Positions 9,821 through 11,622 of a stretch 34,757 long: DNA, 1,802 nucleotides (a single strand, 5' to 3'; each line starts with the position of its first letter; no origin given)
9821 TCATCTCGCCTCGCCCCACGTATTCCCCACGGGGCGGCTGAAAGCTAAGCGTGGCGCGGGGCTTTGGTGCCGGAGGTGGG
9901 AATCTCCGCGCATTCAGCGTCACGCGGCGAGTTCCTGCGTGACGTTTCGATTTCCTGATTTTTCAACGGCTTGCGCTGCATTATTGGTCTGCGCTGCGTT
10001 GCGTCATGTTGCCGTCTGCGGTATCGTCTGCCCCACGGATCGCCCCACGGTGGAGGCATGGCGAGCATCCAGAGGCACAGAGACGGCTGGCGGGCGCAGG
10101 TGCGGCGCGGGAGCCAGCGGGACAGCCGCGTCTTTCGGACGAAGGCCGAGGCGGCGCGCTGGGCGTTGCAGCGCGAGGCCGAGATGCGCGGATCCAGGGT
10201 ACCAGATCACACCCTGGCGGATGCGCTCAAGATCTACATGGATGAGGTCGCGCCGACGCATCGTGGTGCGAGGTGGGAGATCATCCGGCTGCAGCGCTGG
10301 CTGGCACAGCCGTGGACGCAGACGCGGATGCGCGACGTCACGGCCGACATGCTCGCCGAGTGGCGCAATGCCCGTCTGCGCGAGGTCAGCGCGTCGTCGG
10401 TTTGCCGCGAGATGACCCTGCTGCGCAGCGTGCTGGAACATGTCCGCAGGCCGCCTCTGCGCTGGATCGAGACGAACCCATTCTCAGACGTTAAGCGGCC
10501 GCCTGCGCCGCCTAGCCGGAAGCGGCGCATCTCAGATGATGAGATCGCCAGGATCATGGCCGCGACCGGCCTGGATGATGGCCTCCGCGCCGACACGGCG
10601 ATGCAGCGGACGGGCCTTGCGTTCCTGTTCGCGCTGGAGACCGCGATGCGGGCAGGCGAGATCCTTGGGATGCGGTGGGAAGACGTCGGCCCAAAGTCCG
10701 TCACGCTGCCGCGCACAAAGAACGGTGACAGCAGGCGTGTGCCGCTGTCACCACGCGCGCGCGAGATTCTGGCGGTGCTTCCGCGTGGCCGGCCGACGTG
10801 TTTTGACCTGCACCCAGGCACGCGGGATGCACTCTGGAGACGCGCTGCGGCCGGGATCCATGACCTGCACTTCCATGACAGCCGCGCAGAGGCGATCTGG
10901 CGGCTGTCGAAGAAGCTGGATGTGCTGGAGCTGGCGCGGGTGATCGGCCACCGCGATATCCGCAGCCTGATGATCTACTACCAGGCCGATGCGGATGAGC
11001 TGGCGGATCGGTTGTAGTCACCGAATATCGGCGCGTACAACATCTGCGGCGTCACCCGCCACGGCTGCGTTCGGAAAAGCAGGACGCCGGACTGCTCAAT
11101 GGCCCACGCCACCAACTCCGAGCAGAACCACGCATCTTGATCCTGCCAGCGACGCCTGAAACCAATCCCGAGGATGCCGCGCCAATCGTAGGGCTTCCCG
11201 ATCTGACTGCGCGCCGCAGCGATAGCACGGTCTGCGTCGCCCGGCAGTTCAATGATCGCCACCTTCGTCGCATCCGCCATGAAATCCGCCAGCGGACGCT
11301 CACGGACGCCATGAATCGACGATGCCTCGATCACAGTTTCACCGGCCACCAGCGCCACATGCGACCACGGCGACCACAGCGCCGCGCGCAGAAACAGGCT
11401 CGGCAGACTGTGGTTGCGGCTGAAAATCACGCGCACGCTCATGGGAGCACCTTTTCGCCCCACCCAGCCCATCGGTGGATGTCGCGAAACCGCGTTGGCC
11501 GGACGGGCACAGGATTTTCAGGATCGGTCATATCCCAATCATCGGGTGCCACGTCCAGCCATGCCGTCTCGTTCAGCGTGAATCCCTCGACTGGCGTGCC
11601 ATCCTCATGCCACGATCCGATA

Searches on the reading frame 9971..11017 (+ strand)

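Call 71: search_protein_families(library=pfam, proteins=[window:9971-11017:+], max_evalue=0.001)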
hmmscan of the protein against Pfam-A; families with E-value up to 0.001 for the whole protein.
window:9971-11017:+ (348 aa): 1 family
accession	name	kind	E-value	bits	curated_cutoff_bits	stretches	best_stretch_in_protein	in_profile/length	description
PF00589.27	Phage_integrase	-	1.9e-16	60.8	27.1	1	186-341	2-170/172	Phage integrase family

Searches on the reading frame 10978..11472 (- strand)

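Call 71: search_protein_families(library=pfam, proteins=[window:10978-11472:-], max_evalue=0.001)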
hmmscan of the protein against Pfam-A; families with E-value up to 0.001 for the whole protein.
window:10978-11472:- (164 aa): 1 family
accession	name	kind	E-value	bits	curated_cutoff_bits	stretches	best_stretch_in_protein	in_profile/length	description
PF05708.18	Peptidase_C92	-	1.6e-11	45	27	1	15-130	7-123/166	Permuted papain-like amidase enzyme, YaeF/YiiX, C92 family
